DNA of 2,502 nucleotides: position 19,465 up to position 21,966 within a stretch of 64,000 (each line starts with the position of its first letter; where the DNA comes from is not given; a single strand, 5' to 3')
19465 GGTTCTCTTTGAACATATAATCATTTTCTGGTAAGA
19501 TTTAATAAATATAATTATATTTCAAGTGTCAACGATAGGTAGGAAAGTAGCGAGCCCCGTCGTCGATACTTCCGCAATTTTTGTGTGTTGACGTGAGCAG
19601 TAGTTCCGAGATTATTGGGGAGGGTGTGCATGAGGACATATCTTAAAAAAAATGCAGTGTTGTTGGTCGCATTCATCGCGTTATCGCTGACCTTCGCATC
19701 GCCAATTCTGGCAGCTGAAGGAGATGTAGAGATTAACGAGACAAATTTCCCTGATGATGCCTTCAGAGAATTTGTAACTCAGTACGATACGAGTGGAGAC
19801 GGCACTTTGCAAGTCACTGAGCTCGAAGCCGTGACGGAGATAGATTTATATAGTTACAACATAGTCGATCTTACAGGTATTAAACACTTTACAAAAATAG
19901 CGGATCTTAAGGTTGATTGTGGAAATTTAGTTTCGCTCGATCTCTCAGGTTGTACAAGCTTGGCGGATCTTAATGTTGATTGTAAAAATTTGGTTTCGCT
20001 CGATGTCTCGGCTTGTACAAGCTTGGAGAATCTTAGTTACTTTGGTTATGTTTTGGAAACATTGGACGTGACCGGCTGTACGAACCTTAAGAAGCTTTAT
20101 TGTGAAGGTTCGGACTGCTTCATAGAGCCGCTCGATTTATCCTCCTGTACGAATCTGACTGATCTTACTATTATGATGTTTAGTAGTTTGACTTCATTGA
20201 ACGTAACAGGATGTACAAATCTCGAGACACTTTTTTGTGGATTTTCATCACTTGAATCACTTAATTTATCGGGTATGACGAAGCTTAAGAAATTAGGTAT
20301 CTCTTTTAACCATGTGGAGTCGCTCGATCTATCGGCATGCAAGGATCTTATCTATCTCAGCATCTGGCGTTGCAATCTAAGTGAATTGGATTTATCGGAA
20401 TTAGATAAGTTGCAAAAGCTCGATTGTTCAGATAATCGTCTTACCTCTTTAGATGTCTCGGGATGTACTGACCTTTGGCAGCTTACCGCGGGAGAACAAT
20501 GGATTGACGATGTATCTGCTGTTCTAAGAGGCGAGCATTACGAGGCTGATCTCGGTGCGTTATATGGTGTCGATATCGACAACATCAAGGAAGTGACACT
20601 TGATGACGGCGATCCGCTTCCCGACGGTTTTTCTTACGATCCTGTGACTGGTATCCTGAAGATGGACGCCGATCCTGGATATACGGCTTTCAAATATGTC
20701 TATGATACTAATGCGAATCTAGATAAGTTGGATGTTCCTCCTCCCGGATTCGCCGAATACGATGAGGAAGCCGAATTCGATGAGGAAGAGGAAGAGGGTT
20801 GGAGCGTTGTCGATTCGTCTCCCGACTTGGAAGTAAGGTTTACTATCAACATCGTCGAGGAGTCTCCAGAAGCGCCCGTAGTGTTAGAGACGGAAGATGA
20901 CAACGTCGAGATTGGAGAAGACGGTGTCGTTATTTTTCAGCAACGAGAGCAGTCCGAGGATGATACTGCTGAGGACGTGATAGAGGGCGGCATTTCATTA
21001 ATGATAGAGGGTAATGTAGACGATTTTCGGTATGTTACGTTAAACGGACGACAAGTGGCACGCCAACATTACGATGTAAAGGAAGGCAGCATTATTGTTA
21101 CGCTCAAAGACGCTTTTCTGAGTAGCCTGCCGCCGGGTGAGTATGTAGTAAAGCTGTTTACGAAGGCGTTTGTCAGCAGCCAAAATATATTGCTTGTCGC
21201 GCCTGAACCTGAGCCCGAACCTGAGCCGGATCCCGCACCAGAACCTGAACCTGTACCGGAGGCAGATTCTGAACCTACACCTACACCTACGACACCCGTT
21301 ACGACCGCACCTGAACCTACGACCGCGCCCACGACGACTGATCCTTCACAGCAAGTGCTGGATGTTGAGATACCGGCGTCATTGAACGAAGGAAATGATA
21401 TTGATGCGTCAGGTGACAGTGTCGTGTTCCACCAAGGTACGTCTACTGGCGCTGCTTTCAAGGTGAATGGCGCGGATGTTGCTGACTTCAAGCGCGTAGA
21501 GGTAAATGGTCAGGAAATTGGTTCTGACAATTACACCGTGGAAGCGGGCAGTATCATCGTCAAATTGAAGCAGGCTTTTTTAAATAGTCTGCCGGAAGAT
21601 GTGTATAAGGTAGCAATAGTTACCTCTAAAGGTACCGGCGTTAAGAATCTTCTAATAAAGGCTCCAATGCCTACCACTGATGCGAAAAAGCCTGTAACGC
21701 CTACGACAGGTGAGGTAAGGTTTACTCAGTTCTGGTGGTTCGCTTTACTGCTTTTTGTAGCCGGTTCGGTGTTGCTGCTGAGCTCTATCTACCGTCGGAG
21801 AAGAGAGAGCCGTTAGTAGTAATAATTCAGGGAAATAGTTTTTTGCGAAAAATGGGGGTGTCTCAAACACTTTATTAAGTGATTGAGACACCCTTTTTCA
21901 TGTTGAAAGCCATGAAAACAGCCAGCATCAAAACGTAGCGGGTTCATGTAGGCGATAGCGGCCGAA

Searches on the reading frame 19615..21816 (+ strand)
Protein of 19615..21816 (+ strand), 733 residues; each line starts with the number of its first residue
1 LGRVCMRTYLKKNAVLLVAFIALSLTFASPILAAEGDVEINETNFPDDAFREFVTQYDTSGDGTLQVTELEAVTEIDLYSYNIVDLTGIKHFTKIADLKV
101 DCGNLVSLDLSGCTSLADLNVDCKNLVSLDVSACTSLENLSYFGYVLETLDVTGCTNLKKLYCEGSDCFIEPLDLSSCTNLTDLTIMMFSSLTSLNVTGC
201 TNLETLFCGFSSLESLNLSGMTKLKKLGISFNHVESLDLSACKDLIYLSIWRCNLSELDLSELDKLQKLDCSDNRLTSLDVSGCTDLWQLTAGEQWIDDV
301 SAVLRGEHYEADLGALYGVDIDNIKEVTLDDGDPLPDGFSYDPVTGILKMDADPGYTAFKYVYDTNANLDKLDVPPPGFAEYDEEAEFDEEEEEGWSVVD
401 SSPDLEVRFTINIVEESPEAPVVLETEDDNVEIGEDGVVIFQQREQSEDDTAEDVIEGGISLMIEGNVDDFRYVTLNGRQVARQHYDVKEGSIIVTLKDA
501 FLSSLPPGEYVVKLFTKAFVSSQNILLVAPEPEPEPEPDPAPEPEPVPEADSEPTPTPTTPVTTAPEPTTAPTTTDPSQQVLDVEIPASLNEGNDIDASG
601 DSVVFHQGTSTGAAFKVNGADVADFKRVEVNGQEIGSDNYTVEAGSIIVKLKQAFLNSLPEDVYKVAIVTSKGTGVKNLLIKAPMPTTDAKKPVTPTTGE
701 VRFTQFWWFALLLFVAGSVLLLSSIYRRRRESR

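Call 4: search_protein_families(library=pfam, proteins=[window:19615-21816:+], max_evalue=0.01)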
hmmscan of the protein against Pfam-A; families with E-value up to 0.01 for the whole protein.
window:19615-21816:+ (733 aa): 8 families
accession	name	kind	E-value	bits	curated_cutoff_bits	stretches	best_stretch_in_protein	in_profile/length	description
PF12799.13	LRR_4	-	1.9e-14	53.8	27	1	222-261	1-40/44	Leucine Rich repeats (2 copies)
PF23952.1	LRR_EndoS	-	1.7e-11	44.8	27.9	1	45-161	1-108/116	Endo-beta-N-acetylglucosaminidase EndoS LRR domain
PF23622.1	LRR_At1g61320_AtMIF1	-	6.2e-10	39.5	26.9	1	233-294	118-180/384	At1g61320/AtMIF1, LRR domain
PF07550.17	Shr-like_HID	-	3.6e-05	24.6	22.3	0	625-651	28-54/82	Heme-binding protein Shr-like, Hb-interacting domain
PF23286.1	LRR_13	-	6.3e-05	23.2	30.1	0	90-158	140-207/210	Disease resistance protein RPS4B-like, leucine-rich repeats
PF13855.12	LRR_8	-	0.00016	21.8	27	0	223-276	2-61/61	Leucine rich repeat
PF05887.16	Trypan_PARP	-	0.001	19.5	100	1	529-573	58-102/134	Procyclic acidic repetitive protein (PARP)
PF25013.1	LRR_Zer-1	-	0.0093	16.5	27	0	172-258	12-101/137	Zer-1-like, Leucine-rich repeats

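Call 5: search_protein_families(library=ncbifam, proteins=[window:19615-21816:+], max_evalue=0.001)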
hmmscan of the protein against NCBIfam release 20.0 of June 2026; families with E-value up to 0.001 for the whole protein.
window:19615-21816:+ (733 aa): 8 families
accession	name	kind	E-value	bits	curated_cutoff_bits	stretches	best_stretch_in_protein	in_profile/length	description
NF033187.0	internalin_J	exception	2e-28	99.2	1700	1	42-290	63-310/846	class 1 internalin InlJ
NF033189.1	internalin_A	exception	9e-10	37.5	1600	1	156-301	250-398/799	class 1 internalin InlA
NF033186.1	internalin_K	exception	7e-07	28.1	1100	1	29-197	26-194/604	class 1 internalin InlK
NF037973.1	metallo_SslE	exception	1.7e-05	22.4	3000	1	530-629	52-149/1519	lipoprotein metalloprotease SslE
NF011897.0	PRK15370.1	equivalog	6.4e-05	21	1113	1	93-280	220-404/755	SPI-1 type III secretion system effector E3 ubiquitin transferase SlrP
NF041351.1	XopL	equivalog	9.8e-05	21.3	500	1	147-209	201-266/497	type III secretion system leucine-rich repeat domain-containing effector XopL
NF008082.0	PRK10819.1-3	equivalog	0.00021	21.2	265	1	529-595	67-130/242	TonB system transport protein TonB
NF008084.0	PRK10819.1-5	equivalog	0.00033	20.6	315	1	528-575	53-105/249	TonB system transport protein TonB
